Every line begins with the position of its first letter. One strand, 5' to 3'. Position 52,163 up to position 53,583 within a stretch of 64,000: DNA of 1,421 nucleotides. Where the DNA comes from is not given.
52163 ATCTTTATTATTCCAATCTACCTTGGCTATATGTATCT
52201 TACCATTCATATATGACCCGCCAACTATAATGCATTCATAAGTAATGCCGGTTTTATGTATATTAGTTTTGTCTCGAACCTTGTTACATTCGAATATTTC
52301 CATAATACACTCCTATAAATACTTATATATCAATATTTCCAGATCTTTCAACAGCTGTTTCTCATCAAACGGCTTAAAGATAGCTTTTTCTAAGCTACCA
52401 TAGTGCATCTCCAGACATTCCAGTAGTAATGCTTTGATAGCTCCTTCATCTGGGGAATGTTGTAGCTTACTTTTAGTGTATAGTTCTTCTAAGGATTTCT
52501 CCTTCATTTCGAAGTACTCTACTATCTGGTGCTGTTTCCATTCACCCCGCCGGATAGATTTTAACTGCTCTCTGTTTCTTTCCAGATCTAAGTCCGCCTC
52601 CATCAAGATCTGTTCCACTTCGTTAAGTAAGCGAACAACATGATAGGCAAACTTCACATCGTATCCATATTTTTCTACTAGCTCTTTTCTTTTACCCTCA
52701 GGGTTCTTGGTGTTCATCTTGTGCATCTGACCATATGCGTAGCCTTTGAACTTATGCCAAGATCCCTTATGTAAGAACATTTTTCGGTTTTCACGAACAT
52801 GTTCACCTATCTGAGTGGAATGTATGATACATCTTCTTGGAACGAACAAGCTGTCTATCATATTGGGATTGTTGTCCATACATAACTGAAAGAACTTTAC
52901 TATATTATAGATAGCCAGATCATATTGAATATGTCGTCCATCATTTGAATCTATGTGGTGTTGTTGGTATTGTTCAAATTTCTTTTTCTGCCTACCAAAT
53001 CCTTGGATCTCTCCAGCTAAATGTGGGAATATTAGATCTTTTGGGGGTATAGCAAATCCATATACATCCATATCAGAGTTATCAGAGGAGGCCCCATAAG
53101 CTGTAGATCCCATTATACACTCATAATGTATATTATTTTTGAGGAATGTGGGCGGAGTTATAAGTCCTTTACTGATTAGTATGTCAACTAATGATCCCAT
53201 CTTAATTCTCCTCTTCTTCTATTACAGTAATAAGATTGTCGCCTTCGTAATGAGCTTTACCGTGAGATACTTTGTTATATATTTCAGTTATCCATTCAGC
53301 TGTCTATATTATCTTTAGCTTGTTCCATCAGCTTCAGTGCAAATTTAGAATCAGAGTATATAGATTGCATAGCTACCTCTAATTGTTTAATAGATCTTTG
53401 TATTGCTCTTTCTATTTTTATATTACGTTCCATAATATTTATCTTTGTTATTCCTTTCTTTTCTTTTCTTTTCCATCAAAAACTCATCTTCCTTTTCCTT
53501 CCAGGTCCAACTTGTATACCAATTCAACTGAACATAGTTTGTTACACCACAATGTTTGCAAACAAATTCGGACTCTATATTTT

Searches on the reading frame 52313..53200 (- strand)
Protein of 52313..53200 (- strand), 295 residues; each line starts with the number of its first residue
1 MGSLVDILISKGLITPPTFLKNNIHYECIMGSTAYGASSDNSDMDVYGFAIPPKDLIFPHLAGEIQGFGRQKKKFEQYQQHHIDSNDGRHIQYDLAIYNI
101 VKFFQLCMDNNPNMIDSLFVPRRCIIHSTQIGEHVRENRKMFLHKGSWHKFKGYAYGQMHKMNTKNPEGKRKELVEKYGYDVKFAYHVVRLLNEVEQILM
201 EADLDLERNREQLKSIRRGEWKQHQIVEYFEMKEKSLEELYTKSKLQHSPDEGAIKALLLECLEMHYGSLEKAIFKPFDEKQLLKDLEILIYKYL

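Call 8: search_protein_families(library=pfam, max_evalue=0.01, proteins=[window:52313-53200:-])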
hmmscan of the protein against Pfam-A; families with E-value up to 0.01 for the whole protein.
window:52313-53200:- (295 aa): 1 family
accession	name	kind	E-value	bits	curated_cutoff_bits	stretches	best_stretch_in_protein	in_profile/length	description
PF10127.15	RlaP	-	1.3e-18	68.1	23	1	23-214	19-183/249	RNA repair pathway DNA polymerase beta family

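Call 9: search_protein_families(library=phrogs, max_evalue=0.01, proteins=[window:52313-53200:-])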
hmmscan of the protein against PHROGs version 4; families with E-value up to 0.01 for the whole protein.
window:52313-53200:- (295 aa): 2 families
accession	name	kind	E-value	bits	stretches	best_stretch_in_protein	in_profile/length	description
phrog_388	-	DNA, RNA and nucleotide metabolism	2.8e-45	155.9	1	19-273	33-340/351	nucleotidyltransferase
phrog_14344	-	DNA, RNA and nucleotide metabolism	0.006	17.4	0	26-198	31-180/262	nucleotidyltransferase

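Call 13: find_related_loci(query=window:52313-53200:-, collection=viral_contigs, flank=10000)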
Query window:52313-53200:- (295 aa) in viral_contigs; peptide patterns used: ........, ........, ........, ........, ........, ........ (x = any residue, [..] = any of these).
32 stretches matched a pattern; 27 encode a relative of the query (tblastn E <= 1e-3); 27 distinct loci.
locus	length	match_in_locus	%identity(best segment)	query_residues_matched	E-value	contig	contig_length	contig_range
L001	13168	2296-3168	60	4-293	5e-120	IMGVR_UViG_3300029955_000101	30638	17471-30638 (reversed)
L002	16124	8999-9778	66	11-274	5e-120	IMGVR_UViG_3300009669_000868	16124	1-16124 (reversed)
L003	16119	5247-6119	57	1-294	1e-118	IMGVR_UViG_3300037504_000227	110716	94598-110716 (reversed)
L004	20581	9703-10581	57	4-294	2e-118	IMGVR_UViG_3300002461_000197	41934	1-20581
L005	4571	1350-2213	60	8-294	4e-119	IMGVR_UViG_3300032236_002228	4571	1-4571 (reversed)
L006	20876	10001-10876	60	4-294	6e-118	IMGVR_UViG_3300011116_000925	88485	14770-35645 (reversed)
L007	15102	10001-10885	58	1-294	4e-117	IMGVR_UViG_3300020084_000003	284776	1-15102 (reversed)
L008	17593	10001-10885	58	1-294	4e-117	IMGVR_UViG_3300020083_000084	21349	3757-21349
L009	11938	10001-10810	62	8-276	3e-116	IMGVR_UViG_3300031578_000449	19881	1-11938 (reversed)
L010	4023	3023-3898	56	4-294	1e-115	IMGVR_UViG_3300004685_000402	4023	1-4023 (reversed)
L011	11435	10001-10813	62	5-274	2e-113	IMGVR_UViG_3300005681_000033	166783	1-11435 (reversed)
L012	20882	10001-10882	57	2-293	4e-113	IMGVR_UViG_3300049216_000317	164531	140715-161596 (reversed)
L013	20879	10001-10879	73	1-294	1e-146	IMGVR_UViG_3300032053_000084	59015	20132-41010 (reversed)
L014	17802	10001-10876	58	4-294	1e-112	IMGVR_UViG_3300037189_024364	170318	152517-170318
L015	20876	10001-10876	58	4-294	1e-112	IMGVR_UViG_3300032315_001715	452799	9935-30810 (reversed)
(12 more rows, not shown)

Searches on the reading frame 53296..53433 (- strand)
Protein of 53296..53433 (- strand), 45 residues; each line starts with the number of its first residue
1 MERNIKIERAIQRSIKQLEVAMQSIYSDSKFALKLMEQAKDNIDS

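Call 67: search_protein_families(library=padloc, max_evalue=0.01, proteins=[window:53296-53433:-])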
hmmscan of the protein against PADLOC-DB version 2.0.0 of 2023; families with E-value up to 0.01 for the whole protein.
window:53296-53433:- (45 aa): 0 families

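Call 68: search_protein_families(library=ncbifam, max_evalue=0.01, proteins=[window:53296-53433:-])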
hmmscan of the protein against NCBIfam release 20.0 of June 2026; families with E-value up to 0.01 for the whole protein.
window:53296-53433:- (45 aa): 0 families
